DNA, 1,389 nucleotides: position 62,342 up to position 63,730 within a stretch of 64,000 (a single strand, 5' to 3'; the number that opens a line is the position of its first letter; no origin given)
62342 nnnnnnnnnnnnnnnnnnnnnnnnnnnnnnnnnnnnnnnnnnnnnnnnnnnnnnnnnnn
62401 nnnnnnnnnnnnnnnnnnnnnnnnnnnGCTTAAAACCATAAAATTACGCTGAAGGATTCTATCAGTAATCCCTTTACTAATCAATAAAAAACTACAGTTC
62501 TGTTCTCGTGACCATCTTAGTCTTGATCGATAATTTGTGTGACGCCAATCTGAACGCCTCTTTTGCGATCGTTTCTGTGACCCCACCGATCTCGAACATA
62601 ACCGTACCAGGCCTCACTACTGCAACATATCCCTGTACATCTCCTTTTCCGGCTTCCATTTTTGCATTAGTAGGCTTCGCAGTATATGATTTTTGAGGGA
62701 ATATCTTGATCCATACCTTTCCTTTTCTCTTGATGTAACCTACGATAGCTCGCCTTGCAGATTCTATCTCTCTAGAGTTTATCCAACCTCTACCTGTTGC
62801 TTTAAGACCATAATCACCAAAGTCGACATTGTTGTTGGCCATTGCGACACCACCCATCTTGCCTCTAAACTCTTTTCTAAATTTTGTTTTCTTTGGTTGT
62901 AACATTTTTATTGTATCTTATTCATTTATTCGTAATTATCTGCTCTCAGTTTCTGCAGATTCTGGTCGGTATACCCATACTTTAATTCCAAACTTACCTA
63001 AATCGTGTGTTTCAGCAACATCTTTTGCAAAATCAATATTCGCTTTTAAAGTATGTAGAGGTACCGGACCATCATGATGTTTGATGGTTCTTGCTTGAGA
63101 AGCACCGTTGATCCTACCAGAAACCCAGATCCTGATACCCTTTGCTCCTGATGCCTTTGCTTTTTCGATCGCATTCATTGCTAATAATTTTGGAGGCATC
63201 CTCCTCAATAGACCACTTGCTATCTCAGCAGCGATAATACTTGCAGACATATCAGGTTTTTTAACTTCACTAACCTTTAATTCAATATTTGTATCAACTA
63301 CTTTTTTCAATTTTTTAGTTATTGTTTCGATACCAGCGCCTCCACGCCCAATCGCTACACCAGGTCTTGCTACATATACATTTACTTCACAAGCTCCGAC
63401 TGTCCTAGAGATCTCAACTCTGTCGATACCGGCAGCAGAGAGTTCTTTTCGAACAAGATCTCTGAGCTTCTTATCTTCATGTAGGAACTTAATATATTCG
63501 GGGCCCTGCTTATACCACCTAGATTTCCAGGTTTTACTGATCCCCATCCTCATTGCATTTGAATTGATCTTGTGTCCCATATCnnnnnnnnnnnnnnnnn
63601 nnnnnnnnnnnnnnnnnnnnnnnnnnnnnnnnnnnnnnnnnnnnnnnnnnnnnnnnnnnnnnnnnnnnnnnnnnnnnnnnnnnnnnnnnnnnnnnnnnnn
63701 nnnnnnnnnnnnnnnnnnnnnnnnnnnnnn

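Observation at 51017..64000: Ribosomal operon peculiarities: no L30, no L29 at the expected slots, Zn-type S14, and long low-complexity extensions on S5, L17 and L24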

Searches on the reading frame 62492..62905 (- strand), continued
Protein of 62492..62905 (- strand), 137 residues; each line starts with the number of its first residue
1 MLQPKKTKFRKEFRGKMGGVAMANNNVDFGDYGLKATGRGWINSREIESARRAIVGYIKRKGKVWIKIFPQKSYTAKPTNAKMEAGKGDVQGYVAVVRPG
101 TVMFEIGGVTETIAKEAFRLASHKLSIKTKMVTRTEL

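Call 72: find_encoding_contigs(protein=P0123, flank=5000, max_places=1)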
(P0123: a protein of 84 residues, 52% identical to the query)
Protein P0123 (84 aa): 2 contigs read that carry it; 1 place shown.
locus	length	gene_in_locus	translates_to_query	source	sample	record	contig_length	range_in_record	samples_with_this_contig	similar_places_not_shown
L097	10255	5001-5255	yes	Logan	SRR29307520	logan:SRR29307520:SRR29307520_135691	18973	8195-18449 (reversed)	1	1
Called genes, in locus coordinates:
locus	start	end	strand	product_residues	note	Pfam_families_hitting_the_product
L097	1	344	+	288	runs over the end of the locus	?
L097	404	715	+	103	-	PF00338:Ribosomal_S10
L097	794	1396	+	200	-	PF00297:Ribosomal_L3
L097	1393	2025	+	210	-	PF00573:Ribosomal_L4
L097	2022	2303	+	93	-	PF00276:Ribosomal_L23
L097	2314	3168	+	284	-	PF00181:Ribosomal_L2_N, PF03947:Ribosomal_L2_C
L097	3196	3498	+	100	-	PF00203:Ribosomal_S19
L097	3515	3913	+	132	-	PF00237:Ribosomal_L22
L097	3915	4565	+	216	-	PF07650:KH_2, PF00189:Ribosomal_S3_C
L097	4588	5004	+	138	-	PF00252:Ribosomal_L16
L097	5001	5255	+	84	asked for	PF00831:Ribosomal_L29 (weak)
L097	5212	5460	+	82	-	PF00366:Ribosomal_S17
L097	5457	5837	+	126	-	PF00238:Ribosomal_L14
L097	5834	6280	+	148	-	PF17136:ribosomal_L24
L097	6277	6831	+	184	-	PF00281:Ribosomal_L5, PF00673:Ribosomal_L5_C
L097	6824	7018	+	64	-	PF00253:Ribosomal_S14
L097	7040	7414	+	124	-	PF00410:Ribosomal_S8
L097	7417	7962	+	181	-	PF00347:Ribosomal_L6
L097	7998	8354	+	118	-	PF00861:Ribosomal_L18p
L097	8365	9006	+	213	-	PF00333:Ribosomal_S5, PF03719:Ribosomal_S5_C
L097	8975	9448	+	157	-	PF00828:Ribosomal_L27A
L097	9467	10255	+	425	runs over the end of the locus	PF00344:SecY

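Call 73: find_encoding_contigs(protein=P0126, flank=5000, max_places=1)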
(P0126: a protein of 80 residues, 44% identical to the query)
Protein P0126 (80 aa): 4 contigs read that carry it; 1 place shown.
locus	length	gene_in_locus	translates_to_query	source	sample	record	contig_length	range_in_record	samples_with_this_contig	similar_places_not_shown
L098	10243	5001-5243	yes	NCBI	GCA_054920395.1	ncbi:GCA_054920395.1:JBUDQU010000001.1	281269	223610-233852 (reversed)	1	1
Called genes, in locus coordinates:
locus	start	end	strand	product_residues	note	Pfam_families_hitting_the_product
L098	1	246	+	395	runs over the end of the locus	PF00009:GTP_EFTU, PF03144:GTP_EFTU_D2, PF03143:GTP_EFTU_D3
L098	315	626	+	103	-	PF00338:Ribosomal_S10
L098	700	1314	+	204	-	PF00297:Ribosomal_L3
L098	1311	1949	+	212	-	PF00573:Ribosomal_L4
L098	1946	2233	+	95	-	PF00276:Ribosomal_L23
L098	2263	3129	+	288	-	PF00181:Ribosomal_L2_N, PF03947:Ribosomal_L2_C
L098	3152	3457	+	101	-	PF00203:Ribosomal_S19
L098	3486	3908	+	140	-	PF00237:Ribosomal_L22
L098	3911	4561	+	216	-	PF07650:KH_2, PF00189:Ribosomal_S3_C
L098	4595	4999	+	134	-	PF00252:Ribosomal_L16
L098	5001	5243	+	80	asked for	PF00831:Ribosomal_L29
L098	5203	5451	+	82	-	PF00366:Ribosomal_S17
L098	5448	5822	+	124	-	PF00238:Ribosomal_L14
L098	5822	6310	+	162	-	PF00467:KOW (weak), PF17136:ribosomal_L24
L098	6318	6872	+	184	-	PF00281:Ribosomal_L5, PF00673:Ribosomal_L5_C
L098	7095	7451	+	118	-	PF00410:Ribosomal_S8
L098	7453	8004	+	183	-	PF00347:Ribosomal_L6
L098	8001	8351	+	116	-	PF00861:Ribosomal_L18p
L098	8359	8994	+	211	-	PF00333:Ribosomal_S5, PF03719:Ribosomal_S5_C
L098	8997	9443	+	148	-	PF00828:Ribosomal_L27A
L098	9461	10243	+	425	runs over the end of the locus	PF00344:SecY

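Call 74: find_encoding_contigs(protein=P0230, flank=5000, max_places=1)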
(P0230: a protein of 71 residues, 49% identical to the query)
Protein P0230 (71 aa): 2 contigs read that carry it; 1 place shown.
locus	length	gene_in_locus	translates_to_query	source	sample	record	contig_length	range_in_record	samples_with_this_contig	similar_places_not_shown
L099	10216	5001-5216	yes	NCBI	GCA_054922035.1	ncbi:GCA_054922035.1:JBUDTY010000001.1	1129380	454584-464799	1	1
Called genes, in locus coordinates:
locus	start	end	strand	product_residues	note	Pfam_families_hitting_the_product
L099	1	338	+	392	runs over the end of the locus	PF00009:GTP_EFTU, PF03144:GTP_EFTU_D2, PF03143:GTP_EFTU_D3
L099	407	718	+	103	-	PF00338:Ribosomal_S10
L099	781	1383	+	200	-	PF00297:Ribosomal_L3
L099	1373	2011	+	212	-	PF00573:Ribosomal_L4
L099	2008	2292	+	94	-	PF00276:Ribosomal_L23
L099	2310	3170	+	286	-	PF00181:Ribosomal_L2_N, PF03947:Ribosomal_L2_C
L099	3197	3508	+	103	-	PF00203:Ribosomal_S19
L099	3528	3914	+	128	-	PF00237:Ribosomal_L22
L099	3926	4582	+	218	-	PF07650:KH_2, PF00189:Ribosomal_S3_C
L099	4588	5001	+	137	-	PF00252:Ribosomal_L16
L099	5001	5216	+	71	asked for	PF00831:Ribosomal_L29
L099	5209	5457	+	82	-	PF00366:Ribosomal_S17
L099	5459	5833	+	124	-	PF00238:Ribosomal_L14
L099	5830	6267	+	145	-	PF17136:ribosomal_L24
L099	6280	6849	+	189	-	PF00281:Ribosomal_L5, PF00673:Ribosomal_L5_C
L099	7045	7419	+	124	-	PF00410:Ribosomal_S8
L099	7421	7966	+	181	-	PF00347:Ribosomal_L6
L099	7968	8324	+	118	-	PF00861:Ribosomal_L18p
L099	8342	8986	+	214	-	PF00333:Ribosomal_S5, PF03719:Ribosomal_S5_C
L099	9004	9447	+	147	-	PF00828:Ribosomal_L27A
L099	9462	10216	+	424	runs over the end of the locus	PF00344:SecY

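Call 80: find_encoding_contigs(protein=P0001, flank=300, max_places=10)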
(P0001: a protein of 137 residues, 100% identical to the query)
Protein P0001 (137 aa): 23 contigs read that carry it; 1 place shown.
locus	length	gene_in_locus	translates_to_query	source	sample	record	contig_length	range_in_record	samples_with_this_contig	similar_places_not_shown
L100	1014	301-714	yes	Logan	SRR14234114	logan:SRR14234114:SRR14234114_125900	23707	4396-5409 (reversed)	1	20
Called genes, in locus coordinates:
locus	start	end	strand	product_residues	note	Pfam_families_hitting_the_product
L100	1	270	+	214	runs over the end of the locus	PF07650:KH_2, PF00189:Ribosomal_S3_C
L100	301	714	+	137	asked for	PF00252:Ribosomal_L16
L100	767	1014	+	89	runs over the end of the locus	PF00366:Ribosomal_S17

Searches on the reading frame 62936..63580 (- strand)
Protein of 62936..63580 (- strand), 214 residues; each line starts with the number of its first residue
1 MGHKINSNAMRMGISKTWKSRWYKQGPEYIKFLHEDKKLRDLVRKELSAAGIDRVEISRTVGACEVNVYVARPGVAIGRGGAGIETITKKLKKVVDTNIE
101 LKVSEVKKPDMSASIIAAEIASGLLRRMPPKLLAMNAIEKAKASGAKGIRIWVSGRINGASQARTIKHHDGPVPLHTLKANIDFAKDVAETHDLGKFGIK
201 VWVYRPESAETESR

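Call 7: search_protein_families(library=pfam, proteins=[window:62936-63580:-], max_evalue=0.01)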
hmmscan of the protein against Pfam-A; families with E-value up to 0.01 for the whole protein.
window:62936-63580:- (214 aa): 3 families
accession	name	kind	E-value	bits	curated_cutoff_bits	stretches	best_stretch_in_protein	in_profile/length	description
PF00189.25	Ribosomal_S3_C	-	1.4e-20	74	34.1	1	120-203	1-83/83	Ribosomal protein S3, C-terminal domain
PF07650.23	KH_2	-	3.8e-17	62.3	22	1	38-110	1-77/78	KH domain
PF05316.17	VAR1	-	0.001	19.6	33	1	144-203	126-192/195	Mitochondrial ribosomal protein (VAR1)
